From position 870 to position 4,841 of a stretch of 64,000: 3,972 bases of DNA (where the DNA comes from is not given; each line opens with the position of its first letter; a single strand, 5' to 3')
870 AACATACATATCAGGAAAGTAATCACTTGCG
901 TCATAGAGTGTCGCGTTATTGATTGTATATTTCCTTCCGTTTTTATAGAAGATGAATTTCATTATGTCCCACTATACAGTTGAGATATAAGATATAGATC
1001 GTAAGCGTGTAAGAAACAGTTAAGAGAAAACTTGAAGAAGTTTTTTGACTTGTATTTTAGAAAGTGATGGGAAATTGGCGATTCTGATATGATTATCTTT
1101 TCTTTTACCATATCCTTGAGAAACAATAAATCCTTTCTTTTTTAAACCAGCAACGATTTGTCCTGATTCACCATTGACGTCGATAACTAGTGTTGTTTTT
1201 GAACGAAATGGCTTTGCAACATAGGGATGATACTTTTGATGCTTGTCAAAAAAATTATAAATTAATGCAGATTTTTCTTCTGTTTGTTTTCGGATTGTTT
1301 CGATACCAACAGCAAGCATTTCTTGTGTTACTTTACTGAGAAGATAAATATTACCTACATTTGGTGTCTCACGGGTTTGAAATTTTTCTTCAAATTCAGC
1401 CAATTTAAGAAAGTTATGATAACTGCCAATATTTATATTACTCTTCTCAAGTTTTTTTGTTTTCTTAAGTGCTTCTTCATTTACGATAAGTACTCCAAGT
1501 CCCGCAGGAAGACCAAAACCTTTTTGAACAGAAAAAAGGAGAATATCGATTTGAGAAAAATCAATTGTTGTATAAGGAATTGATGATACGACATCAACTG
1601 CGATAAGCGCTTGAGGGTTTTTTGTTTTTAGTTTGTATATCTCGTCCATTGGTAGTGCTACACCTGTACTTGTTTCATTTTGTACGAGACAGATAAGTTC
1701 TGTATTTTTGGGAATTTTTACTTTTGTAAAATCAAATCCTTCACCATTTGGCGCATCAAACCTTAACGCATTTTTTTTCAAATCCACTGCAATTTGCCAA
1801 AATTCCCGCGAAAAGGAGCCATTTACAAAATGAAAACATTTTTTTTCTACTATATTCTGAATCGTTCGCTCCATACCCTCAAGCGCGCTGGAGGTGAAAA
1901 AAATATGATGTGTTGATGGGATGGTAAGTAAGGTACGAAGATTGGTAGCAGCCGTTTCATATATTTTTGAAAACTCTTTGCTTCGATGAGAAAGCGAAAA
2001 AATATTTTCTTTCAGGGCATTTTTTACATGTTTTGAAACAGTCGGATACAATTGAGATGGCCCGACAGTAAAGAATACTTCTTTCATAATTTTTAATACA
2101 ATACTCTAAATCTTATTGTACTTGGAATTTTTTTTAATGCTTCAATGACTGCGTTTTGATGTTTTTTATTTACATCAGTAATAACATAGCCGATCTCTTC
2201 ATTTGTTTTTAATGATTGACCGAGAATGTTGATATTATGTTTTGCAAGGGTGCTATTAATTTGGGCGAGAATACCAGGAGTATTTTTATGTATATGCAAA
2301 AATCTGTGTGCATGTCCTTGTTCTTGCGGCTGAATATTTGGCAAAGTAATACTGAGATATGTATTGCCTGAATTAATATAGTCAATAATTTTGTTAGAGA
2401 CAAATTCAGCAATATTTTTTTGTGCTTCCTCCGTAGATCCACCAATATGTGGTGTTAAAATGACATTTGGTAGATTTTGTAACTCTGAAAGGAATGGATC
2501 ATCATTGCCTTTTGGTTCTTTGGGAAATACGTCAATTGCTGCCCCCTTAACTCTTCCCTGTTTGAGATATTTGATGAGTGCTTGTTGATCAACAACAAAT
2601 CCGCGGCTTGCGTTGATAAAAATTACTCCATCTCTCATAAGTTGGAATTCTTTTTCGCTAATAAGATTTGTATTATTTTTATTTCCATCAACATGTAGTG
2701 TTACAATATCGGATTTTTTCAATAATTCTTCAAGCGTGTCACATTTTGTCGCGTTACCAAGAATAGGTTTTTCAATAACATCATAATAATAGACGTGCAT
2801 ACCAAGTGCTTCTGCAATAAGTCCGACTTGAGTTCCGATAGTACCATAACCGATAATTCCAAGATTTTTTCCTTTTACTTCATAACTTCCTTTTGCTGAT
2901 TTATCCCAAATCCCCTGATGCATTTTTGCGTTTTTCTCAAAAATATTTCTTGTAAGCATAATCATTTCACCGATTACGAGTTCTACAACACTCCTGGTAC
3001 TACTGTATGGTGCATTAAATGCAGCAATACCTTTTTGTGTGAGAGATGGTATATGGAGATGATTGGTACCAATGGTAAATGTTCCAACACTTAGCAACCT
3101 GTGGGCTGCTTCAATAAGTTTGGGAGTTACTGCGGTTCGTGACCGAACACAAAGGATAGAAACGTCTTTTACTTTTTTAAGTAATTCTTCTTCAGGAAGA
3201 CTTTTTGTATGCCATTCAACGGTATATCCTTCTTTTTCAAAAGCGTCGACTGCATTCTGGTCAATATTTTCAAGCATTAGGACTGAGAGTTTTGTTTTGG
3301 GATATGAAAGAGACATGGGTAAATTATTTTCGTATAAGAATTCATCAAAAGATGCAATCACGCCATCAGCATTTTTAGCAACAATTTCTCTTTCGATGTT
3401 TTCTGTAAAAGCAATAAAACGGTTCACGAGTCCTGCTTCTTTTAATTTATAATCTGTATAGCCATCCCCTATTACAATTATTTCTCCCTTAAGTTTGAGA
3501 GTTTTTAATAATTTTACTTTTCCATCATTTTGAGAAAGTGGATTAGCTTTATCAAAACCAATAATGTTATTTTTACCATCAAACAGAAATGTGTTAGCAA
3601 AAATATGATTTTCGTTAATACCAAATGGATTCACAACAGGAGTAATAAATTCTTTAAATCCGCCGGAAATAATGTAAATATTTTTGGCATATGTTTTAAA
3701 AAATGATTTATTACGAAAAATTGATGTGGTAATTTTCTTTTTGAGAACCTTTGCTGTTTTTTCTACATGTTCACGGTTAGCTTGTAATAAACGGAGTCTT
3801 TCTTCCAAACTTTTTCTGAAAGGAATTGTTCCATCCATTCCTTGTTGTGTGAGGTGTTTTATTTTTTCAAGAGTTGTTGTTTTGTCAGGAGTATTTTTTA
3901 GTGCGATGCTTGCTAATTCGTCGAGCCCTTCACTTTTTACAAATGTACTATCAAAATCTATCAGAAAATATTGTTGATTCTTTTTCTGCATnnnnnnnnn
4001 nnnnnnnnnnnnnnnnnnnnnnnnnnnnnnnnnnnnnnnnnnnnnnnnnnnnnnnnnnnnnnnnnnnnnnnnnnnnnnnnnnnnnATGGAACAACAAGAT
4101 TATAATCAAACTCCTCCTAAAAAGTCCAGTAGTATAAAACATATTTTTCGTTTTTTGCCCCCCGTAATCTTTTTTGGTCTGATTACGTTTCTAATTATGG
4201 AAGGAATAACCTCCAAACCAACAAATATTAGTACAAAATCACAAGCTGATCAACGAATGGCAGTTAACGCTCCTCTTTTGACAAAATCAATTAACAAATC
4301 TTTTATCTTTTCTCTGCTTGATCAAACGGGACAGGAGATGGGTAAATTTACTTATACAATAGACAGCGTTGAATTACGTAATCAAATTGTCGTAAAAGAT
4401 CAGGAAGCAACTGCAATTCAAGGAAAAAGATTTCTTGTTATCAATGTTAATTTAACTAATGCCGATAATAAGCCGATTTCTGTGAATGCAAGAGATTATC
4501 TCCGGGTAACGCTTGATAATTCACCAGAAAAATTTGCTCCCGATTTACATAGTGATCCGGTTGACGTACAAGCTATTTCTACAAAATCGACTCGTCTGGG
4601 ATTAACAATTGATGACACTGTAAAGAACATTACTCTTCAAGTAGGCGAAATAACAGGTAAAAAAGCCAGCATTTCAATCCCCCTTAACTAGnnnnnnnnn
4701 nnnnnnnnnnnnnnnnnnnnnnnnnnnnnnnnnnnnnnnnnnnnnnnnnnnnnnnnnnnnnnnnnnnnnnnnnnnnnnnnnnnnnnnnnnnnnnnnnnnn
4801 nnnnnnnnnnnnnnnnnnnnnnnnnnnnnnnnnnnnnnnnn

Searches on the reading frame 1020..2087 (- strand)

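Call 9: search_protein_families(library=pfam, proteins=[window:1020-2087:-], max_evalue=0.001)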
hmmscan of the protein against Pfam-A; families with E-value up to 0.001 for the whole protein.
window:1020-2087:- (355 aa): 1 family
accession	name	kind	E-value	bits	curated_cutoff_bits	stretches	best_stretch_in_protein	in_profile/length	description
PF00266.25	Aminotran_5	-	2e-29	103.2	21.5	1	6-325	4-338/371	Aminotransferase class-V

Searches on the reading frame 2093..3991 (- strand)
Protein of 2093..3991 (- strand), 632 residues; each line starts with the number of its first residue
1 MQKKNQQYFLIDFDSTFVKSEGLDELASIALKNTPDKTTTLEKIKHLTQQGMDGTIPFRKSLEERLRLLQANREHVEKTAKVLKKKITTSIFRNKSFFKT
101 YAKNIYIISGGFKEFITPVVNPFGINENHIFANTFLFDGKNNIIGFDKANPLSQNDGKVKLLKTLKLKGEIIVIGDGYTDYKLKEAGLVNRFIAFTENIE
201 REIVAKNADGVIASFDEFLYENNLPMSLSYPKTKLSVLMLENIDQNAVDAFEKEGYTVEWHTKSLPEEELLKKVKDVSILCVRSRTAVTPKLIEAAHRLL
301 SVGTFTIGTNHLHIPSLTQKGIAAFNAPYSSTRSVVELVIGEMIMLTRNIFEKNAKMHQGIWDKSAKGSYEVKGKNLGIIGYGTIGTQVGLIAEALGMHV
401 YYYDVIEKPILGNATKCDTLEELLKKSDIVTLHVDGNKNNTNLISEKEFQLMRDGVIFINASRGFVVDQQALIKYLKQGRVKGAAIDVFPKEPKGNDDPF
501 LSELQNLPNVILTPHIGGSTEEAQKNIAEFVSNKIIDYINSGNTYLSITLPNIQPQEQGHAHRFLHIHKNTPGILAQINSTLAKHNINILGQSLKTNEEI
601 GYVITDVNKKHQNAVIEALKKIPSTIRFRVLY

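Call 9: search_protein_families(library=pfam, proteins=[window:2093-3991:-], max_evalue=0.001)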
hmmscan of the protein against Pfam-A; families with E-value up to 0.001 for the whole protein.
window:2093-3991:- (632 aa): 7 families
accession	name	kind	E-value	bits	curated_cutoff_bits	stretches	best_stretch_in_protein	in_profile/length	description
PF02826.25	2-Hacid_dh_C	-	1.6e-53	181.1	25.1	1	341-517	2-178/178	D-isomer specific 2-hydroxyacid dehydrogenase, NAD binding domain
PF00389.36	2-Hacid_dh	-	1.7e-29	102.7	24.6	1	237-542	1-127/134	D-isomer specific 2-hydroxyacid dehydrogenase, catalytic domain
PF22629.2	ACT_AHAS_ss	-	4.5e-12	46.4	27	1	565-627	2-67/67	AHAS small subunit-like ACT domain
PF01842.31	ACT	-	4.3e-07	30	27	1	569-623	8-65/66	ACT domain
PF12710.13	HAD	-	1.3e-05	26.2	27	1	10-183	2-187/189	haloacid dehalogenase-like hydrolase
PF00702.32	Hydrolase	-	5.7e-05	24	26.4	1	9-181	4-184/191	haloacid dehalogenase-like hydrolase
PF03446.21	NAD_binding_2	-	5.8e-05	23.6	21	0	377-479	2-110/161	NAD binding domain of 6-phosphogluconate dehydrogenase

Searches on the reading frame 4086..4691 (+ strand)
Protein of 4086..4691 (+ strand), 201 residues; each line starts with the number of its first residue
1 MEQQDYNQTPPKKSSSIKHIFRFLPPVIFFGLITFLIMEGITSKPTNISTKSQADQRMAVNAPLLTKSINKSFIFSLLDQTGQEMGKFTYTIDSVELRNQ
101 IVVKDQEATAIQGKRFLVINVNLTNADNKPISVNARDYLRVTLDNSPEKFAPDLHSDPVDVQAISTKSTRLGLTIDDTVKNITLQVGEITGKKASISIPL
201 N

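Call 9: search_protein_families(library=pfam, proteins=[window:4086-4691:+], max_evalue=0.001)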
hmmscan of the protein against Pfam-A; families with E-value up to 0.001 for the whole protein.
window:4086-4691:+ (201 aa): 1 family
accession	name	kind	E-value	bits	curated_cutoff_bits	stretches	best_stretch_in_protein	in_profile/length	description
PF11611.13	DUF4352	-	9.5e-05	23.1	25.9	1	85-135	9-56/122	Domain of unknown function (DUF4352)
